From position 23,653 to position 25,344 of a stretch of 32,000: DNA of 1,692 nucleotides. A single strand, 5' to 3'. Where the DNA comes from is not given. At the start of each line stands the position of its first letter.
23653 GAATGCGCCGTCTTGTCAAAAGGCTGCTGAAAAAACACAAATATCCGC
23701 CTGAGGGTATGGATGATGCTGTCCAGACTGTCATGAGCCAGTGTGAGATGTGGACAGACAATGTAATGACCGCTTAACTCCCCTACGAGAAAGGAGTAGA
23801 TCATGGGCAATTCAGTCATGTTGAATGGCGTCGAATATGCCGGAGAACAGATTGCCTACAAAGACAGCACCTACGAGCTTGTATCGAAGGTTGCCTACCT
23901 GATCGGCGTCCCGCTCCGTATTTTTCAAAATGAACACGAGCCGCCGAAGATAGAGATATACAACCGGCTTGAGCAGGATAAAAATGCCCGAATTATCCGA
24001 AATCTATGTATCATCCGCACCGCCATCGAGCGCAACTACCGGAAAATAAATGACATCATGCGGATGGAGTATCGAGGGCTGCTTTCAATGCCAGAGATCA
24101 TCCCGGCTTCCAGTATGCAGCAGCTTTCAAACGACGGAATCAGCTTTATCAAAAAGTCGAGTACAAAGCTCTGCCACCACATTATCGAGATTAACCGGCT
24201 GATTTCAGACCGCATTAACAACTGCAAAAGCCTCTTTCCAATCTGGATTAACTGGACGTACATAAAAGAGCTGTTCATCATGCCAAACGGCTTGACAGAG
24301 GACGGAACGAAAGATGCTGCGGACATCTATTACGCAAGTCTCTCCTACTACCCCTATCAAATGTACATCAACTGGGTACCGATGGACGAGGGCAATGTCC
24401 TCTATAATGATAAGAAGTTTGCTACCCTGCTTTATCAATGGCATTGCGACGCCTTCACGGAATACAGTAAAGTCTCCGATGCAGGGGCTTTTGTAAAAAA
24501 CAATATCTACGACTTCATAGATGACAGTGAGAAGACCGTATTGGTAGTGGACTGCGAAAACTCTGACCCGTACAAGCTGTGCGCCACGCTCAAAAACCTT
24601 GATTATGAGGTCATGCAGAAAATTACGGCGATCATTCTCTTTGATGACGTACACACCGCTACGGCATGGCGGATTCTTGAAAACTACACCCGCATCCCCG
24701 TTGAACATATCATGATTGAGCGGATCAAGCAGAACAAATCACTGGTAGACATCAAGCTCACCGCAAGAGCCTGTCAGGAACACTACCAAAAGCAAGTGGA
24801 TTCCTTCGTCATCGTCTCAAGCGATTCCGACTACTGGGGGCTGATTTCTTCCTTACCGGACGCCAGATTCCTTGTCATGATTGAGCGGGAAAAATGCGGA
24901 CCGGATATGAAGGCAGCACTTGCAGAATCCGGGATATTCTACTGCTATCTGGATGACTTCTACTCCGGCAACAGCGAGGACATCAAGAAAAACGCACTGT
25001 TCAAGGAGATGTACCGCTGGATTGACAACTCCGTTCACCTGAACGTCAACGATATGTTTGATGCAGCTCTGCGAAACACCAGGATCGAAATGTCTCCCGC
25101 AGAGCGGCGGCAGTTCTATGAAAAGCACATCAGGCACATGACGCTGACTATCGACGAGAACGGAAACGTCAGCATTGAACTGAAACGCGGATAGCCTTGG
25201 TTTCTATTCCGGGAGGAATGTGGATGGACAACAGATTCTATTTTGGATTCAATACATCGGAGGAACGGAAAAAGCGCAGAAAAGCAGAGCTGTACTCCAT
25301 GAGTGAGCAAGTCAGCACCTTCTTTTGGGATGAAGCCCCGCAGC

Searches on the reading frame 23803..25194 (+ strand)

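Call 33: search_protein_families(library=pfam, proteins=[window:23803-25194:+])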
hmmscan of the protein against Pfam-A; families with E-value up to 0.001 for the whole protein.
window:23803-25194:+ (463 aa): 1 family
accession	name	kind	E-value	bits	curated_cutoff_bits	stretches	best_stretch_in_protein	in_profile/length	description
PF01936.24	NYN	-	1.1e-06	29.6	24.2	1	254-353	19-115/145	NYN domain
